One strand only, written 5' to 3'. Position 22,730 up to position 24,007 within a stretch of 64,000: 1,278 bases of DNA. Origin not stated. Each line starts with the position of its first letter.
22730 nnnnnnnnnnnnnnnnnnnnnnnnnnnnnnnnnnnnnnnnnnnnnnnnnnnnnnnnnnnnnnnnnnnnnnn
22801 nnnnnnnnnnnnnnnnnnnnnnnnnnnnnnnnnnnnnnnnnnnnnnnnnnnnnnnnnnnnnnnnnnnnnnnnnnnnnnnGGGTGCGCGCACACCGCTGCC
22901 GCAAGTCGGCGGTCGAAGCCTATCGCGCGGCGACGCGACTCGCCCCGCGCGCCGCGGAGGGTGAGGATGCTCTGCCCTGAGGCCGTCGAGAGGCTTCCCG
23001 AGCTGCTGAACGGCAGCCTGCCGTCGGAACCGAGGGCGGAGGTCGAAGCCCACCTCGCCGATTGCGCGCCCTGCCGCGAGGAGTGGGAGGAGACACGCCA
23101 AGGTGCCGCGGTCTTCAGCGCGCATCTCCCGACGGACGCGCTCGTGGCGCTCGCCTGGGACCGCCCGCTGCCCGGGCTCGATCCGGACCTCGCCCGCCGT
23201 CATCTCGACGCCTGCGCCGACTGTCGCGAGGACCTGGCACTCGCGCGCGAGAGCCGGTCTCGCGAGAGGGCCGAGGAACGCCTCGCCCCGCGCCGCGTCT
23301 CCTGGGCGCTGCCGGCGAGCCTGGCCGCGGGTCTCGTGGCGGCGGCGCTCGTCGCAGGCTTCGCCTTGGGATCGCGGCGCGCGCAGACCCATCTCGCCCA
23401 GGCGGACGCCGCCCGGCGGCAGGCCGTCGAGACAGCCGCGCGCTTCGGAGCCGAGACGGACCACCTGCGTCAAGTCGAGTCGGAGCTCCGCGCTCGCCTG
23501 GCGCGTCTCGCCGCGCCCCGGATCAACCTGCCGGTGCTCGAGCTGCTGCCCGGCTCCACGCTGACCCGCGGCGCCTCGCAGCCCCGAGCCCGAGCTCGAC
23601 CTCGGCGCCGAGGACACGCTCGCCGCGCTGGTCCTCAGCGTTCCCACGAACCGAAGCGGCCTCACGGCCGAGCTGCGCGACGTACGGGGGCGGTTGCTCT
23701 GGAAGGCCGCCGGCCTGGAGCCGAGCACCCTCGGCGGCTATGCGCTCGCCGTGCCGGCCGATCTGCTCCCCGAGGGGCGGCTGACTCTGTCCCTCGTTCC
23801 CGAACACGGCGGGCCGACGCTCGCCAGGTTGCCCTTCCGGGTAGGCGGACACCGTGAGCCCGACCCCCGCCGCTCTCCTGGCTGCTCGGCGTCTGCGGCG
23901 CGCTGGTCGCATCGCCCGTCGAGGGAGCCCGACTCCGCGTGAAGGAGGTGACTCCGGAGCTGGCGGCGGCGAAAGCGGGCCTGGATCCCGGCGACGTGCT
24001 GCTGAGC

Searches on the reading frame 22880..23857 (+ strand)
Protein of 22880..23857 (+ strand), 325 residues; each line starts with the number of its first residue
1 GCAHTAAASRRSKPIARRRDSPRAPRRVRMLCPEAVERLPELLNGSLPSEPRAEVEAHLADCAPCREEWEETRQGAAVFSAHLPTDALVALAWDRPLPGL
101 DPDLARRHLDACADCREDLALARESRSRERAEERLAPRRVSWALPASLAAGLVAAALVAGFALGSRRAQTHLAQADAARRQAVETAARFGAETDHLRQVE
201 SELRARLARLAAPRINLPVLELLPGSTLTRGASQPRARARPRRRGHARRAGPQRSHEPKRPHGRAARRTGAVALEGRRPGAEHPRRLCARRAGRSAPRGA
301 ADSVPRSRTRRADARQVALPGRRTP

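Call 10: search_protein_families(library=pfam, proteins=[window:22880-23857:+], max_evalue=0.001)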
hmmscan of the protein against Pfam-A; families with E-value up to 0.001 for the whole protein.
window:22880-23857:+ (325 aa): 1 family
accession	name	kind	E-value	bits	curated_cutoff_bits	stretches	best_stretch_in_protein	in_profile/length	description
PF13490.11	zf-HC2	-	3.8e-13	49.7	22.2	1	32-66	1-35/35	Putative zinc-finger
